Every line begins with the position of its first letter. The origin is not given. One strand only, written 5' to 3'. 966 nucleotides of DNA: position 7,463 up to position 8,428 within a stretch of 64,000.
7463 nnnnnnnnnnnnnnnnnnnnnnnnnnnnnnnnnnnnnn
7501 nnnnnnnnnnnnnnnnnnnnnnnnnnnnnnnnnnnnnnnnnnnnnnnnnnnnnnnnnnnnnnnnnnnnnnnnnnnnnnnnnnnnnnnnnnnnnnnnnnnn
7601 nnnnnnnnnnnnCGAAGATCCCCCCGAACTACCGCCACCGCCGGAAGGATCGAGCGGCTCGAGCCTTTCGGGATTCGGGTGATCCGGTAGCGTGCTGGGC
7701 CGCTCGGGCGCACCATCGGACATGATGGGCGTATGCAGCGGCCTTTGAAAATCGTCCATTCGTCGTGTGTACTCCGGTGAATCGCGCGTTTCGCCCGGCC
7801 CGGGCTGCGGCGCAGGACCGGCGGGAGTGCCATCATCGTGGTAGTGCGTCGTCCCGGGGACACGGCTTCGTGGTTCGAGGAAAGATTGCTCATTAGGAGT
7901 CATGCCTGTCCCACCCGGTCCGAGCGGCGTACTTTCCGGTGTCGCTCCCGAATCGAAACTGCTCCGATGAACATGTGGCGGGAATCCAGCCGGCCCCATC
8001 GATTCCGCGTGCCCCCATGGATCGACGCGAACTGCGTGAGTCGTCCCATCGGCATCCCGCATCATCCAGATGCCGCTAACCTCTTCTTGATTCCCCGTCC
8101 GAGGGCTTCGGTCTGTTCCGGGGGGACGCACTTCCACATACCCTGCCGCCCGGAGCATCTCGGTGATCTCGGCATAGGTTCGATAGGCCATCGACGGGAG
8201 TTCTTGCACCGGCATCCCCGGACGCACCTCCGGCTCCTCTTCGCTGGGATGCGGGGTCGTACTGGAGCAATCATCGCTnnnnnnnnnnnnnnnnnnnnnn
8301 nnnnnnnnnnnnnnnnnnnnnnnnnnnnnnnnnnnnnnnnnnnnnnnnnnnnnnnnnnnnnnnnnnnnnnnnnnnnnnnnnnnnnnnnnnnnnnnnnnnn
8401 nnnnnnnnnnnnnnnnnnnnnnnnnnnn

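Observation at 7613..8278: Atypical Rhs C-terminal region: short candidate domain followed by a ~110-aa Pro/Gly/Thr/Ser/Asp-rich disordered tail ending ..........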

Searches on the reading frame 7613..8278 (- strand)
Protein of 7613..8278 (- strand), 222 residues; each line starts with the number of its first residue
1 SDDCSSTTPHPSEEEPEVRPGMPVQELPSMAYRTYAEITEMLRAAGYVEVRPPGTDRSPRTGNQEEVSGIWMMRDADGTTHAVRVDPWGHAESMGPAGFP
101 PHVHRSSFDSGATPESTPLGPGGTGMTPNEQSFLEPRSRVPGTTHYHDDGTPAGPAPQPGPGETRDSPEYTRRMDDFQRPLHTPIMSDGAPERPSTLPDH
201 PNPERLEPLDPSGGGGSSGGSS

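Call 5: search_protein_families(library=pfam, proteins=[window:7613-8278:-], max_evalue=1)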
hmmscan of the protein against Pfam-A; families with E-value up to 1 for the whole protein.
window:7613-8278:- (222 aa): 0 families

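Call 7: find_homologous_proteins(query=window:7613-8278:-, max_evalue=0.001)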
Query window:7613-8278:- (222 aa): 1 proteins with E <= 0.001 among 609 candidates.
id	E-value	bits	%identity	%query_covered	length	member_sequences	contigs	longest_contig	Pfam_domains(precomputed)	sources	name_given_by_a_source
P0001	1.8e-95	338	84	77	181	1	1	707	-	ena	-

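Call 8: search_protein_families(library=ncbifam, proteins=[window:7613-8278:-], max_evalue=1)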
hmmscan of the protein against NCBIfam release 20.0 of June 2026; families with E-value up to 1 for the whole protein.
window:7613-8278:- (222 aa): 0 families

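Call 9: search_solved_structures(query=window:7613-8278:-, max_evalue=10)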
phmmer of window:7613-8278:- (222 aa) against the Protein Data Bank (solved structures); distinct sequences matched with E-value up to 10: 0.

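Call 12: find_encoding_contigs(protein=P0001, flank=5000)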
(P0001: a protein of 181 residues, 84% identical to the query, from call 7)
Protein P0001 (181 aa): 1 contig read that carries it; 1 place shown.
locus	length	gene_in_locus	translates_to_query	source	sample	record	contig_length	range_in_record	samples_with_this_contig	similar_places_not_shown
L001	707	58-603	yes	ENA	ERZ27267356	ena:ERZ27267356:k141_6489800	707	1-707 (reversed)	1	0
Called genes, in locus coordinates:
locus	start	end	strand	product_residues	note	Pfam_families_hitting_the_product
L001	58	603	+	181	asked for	-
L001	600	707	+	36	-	?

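Call 18: search_protein_families(library=padloc, proteins=[window:7613-8278:-], max_evalue=1)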
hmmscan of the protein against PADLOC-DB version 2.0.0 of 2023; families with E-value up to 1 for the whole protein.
window:7613-8278:- (222 aa): 0 families

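Call 19: search_protein_families(library=phrogs, proteins=[window:7613-8278:-], max_evalue=1)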
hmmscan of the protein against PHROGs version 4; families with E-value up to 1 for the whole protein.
window:7613-8278:- (222 aa): 0 families

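Call 29: search_protein_representatives(protein=window:7613-8278:-)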
Query: 222 residues. Proteins with E-value up to 0.001 (for the whole library): 2; up to 1e-10: 1; up to 1e-30: 1. The best 2 are listed.
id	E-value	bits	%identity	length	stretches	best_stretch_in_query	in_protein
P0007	1.5e-80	287.0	67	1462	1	1-221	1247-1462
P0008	3.6e-05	40.2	35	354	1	14-106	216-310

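Call 37: search_protein_families(library=pfam, proteins=[P0008], max_evalue=1)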
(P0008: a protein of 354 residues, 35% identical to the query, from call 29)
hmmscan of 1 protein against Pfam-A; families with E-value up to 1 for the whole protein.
P0008 (354 aa): 3 families
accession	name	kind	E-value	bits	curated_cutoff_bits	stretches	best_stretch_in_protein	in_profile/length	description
PF03793.24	PASTA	-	0.036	14.5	23.2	1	228-274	2-52/64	PASTA domain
PF07361.16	Cytochrom_B562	-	0.13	13.3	30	1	309-347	41-84/102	Cytochrome b562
PF02040.21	ArsB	-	0.66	9.7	22.2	0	101-165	32-96/423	Arsenical pump membrane protein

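Call 49: predict_structure(alignment_id=A3)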
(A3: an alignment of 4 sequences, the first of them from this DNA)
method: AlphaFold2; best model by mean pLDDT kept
length: 222 residues; sequences in the alignment: 4
mean_pLDDT: 51.6   pTM: 0.46
mean pLDDT of the five models: 51.6, 51.1, 43.8, 42.5, 36.6
residues with pLDDT >= 90: 0; 70-90: 61; 50-70: 45; < 50: 116
segments of 3 or more residues with pLDDT < 50: 1-20, 55-67, 88-102, 136-155, 178-222
pLDDT, mean of each block of 10 residues (from residue 1): 42 36 56 62 79 45 43 79 58 36 61 80 76 51 33 53 77 53 30 28 31 30 33
secondary structure, 60 per line:
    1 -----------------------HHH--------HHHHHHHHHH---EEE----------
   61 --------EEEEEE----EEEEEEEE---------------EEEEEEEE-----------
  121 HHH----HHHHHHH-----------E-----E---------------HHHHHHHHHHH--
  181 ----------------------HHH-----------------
elements in order: H35-44 E48-50 E69-74 E79-86 E102-109 H128-134 H168-178

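Call 51: search_protein_families(library=pfam, proteins=[L006:9069-9698:+], max_evalue=10)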
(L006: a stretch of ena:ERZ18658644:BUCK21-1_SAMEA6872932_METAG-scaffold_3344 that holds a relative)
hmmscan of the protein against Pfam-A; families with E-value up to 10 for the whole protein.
L006:9069-9698:+ (209 aa): 1 family
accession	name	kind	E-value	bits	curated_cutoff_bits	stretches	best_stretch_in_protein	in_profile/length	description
PF13099.11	DUF3944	-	0.41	11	24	1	38-56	12-30/35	Domain of unknown function (DUF3944)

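Call 77: fold_search(model_id=the predicted structure, library=pdb)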
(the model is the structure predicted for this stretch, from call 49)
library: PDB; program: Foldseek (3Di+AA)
matches with E <= 10: 227; with E <= 0.001: 0
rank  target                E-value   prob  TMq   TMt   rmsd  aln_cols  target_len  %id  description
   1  7cze_B                9.0e-01  0.08  0.12  0.22   7.0        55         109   16  Crystal structure of Epstein-Barr virus (EBV) gHgL and in complex with the ligand binding domian (LBD) of EphA2 (released 2020-10-21)
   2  9bwa_A                1.0e+00  0.28  0.14  0.11   4.0        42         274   12  Crystal structure of the Transport and Golgi Organization protein 2 Homolog (TANGO2) (released 2025-04-30)
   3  5wlc_LU               1.0e+00  0.06  0.15  0.08  12.3       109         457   11  The complete structure of the small subunit processome (released 2017-09-27)
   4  6ke6_5I               1.1e+00  0.14  0.17  0.09   6.9        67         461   10  3.4 angstrom cryo-EM structure of yeast 90S small subunit preribosome (released 2020-08-05)
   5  3lhn_A                1.6e+00  0.15  0.15  0.29   5.8        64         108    9  Crystal structure of putative lipoprotein (NP_718719.1) from Shewanella oneidensis at 1.42 A resolution (released 2010-02-23)
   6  3s9j                  1.6e+00  0.05  0.10  0.07   8.5        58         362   16  Crystal structure of a member of duf4221 family (BVU_1028) from Bacteroides vulgatus atcc 8482 at 1.75 A resolution (released 2011-06-22)
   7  7kzp_L                1.6e+00  0.03  0.15  0.10  12.9       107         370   17  Structure of the human Fanconi anaemia Core complex (released 2021-03-10)
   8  3lhn_B                1.7e+00  0.16  0.16  0.30   4.8        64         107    9  Crystal structure of putative lipoprotein (NP_718719.1) from Shewanella oneidensis at 1.42 A resolution (released 2010-02-23)
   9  3qv0                  1.8e+00  0.06  0.15  0.18   7.1       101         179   12  Crystal structure of Saccharomyces cerevisiae Mam33 (released 2011-06-08)
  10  8sv7_B                1.9e+00  0.16  0.13  0.10   4.0        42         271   14  The 1.53 Angstrom structure of human Tango2 (released 2024-06-26)
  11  7nad_m                1.9e+00  0.13  0.13  0.07   5.7        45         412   11  State E2 nucleolar 60S ribosomal biogenesis intermediate - Spb4 local refinement model (released 2022-11-09)
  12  9n73_LU               1.9e+00  0.08  0.13  0.07   7.4        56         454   12  SSU processome maturation and disassembly, State G (released 2025-10-29)
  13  7ahm_A                2.0e+00  0.14  0.14  0.18   6.1        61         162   13  Low-resolution structure of the K+/H+ antiporter subunit KhtT in complex with c-di-AMP (released 2021-03-31)
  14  4ogz_A                2.0e+00  0.13  0.10  0.05   1.0        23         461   13  Crystal structure of a putative alpha-galactosidase/melibiase (BF4189) from Bacteroides fragilis NCTC 9343 at 2.00 A r (released 2014-02-05)
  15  7peq_AG               2.0e+00  0.12  0.13  0.10   6.2        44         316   18  Model of the outer rings of the human nuclear pore complex (released 2021-10-20)
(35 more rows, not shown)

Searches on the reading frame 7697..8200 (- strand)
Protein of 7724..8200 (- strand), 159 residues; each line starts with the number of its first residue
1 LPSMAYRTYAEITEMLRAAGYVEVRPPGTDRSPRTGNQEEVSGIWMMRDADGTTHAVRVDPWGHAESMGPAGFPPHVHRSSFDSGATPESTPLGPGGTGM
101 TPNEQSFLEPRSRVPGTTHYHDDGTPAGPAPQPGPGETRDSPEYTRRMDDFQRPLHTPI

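Call 35: find_homologous_proteins(query=A2, max_evalue=0.01)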
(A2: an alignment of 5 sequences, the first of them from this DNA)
Query A2 (5 sequences) (168 aa, profile of the alignment): 1 proteins with E <= 0.01 among 8000 candidates.
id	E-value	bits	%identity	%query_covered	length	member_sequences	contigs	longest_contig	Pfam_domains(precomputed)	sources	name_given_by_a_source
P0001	4.8e-80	285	82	92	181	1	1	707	-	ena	-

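Call 36: search_solved_structures(query=A2, max_evalue=10, show_alignments=2)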
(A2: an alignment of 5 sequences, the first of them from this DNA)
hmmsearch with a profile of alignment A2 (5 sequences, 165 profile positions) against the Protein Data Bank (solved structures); distinct sequences matched with E-value up to 10: 1.
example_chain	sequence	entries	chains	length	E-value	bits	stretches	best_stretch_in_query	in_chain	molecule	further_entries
5n8r_A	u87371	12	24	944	1.6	12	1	92-125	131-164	CG9323, isoform A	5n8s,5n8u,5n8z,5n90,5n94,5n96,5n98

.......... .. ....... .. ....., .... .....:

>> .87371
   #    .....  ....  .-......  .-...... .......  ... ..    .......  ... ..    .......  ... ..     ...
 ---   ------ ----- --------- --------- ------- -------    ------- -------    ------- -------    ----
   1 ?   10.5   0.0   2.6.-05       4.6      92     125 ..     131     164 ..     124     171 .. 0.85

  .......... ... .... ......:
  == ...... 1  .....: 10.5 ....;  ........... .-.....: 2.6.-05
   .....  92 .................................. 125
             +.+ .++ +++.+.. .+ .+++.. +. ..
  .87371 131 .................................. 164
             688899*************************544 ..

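Call 51: search_protein_families(library=pfam, proteins=[window:7724-8200:-], max_evalue=10)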
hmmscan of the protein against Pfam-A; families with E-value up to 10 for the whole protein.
seq(159 aa): 0 families

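Call 53: find_related_loci(query=A2, collection=genome_contigs, flank=6000)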
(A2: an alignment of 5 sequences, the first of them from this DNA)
Query A2 (168 aa) in genome_contigs; peptide patterns used: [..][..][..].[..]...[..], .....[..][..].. (x = any residue, [..] = any of these).
204 stretches matched a pattern; 2 encode a relative of the query (tblastn E <= 1e-3); 2 distinct loci.
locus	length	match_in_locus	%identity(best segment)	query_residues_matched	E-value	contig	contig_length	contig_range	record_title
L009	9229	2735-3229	68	1-168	4e-67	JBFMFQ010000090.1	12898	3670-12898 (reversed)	MAG: Candidatus Zixiibacteriota bacterium isolate MAG275 MAG275_90, whole genome shotgun sequence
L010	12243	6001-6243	35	1-79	3e-9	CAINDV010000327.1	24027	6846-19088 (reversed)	MAG: uncultured Verrucomicrobia bacterium isolate Loclat_bin-20771 genome assembly, contig: bin-20771:0327/1379, whole g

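Call 54: find_related_loci(query=A2, collection=metagenome_contigs, flank=3000)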
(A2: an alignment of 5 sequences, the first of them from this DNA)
Query A2 (168 aa) in metagenome_contigs; peptide patterns used: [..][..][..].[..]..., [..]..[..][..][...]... (x = any residue, [..] = any of these).
600 stretches matched a pattern, but none encodes a relative of the query by tblastn (E <= 1e-3).

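Call 89: search_dna_similar(query=window:7724-8200:-, collection=plasmids, mode=protein, max_evalue=1, max_rows=10)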
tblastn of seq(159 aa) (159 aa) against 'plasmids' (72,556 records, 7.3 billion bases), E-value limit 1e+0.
No match.
